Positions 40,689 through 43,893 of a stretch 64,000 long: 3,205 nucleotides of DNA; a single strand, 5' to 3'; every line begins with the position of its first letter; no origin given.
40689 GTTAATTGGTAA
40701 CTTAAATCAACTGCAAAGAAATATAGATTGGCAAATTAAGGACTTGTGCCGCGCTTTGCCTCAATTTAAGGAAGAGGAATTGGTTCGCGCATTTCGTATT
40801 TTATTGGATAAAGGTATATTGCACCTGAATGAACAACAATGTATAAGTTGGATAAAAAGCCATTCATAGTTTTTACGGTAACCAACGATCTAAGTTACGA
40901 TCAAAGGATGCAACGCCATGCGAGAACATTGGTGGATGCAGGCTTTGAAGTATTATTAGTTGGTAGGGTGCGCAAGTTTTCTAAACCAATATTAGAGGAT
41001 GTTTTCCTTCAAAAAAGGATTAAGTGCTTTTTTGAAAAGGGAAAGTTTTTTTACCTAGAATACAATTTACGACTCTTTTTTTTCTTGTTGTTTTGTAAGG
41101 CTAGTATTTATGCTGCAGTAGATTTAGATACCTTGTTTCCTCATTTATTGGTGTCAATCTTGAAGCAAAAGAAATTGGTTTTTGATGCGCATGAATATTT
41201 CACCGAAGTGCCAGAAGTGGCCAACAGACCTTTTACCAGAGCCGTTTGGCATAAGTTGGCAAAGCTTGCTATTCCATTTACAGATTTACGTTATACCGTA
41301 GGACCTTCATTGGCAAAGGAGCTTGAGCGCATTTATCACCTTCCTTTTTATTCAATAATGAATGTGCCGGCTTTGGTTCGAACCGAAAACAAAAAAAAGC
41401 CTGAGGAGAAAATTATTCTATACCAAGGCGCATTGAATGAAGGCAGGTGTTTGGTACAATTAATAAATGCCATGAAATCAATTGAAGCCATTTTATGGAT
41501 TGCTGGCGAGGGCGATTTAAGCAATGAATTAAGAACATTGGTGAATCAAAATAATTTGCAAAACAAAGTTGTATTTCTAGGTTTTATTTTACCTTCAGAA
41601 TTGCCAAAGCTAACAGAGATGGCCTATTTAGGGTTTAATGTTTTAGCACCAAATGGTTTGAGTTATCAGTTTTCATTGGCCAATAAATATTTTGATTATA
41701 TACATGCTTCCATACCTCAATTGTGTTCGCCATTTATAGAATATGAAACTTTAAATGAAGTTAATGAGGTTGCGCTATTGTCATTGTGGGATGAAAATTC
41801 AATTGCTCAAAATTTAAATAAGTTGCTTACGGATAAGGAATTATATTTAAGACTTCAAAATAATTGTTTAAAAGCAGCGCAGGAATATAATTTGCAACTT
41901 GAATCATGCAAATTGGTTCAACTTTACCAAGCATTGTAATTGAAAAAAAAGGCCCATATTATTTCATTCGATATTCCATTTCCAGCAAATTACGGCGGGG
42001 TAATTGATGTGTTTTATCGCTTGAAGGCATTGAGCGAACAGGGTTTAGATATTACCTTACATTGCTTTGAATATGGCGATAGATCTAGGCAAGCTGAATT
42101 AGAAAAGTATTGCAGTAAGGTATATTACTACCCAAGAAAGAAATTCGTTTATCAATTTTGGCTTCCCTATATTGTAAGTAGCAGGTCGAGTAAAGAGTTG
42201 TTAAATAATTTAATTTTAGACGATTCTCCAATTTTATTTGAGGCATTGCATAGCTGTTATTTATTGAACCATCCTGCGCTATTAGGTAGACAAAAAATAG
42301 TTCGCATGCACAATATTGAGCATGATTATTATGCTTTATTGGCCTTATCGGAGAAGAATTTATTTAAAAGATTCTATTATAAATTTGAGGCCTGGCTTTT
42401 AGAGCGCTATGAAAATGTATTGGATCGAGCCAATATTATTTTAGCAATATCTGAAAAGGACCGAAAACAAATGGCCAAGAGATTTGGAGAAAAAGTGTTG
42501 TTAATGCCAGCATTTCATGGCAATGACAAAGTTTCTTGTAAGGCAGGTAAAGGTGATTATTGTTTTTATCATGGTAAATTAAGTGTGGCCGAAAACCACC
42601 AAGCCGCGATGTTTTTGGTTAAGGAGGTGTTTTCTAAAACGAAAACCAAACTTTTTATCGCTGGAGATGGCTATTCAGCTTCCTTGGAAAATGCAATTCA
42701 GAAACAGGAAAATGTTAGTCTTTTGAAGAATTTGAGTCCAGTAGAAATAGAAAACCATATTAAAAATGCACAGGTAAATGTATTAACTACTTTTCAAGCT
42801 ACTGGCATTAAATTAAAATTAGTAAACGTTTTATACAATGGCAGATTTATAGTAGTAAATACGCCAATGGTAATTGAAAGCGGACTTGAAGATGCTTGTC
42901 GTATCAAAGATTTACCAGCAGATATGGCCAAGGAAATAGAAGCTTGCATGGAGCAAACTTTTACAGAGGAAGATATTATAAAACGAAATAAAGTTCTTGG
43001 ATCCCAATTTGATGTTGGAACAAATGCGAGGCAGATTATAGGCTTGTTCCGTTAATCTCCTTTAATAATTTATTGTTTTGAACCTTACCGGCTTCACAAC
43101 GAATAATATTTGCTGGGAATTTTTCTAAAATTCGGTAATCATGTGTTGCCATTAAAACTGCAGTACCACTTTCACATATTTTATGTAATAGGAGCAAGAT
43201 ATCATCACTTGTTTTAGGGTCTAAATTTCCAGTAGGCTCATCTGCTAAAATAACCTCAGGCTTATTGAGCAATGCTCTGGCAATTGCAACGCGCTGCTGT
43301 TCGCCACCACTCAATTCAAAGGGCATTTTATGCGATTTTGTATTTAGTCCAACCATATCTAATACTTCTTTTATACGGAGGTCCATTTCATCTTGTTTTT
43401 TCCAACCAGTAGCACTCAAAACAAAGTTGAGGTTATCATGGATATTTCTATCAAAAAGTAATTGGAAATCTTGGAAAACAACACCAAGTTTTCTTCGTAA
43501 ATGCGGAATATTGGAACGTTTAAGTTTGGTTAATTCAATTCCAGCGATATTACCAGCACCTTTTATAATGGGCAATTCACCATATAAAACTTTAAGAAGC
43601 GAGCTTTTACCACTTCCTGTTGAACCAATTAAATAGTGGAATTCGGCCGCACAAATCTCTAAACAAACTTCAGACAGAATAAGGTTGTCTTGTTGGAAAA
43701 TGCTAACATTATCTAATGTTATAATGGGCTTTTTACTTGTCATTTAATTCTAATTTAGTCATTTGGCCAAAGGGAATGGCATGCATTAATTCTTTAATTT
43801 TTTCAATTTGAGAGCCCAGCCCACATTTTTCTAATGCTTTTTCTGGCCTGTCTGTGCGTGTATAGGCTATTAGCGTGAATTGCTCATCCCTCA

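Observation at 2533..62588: Highly iterated palindrome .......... (consensus T-Y-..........-R-A) scattered through unrelated coding regions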

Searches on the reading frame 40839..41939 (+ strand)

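Call 10: search_protein_families(library=pfam, proteins=[window:40839-41939:+])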
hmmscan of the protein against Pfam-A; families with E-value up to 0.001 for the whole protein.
window:40839-41939:+ (366 aa): 3 families
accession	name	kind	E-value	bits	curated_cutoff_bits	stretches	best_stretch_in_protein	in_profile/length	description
PF00534.26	Glycos_transf_1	-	2.8e-09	37.2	26.4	1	182-262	7-93/172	Glycosyl transferases group 1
PF13692.12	Glyco_trans_1_4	-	2e-07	31.8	27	1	191-332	2-142/142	Glycosyl transferases group 1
PF13439.12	Glyco_transf_4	-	0.00064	20.2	28.5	1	26-169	10-155/170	Glycosyltransferase Family 4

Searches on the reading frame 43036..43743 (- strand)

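Call 34: search_protein_families(library=pfam, proteins=[window:43036-43743:-], max_evalue=0.00001)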
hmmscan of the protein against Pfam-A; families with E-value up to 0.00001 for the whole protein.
window:43036-43743:- (235 aa): 2 families
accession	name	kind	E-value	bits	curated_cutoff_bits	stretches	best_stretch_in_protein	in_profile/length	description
PF00005.33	ABC_tran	-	1.8e-30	106.7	25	1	24-171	2-136/137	ABC transporter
PF13304.12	AAA_21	-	5.1e-07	30.5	27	0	141-206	235-303/304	AAA domain, putative AbiEii toxin, Type IV TA system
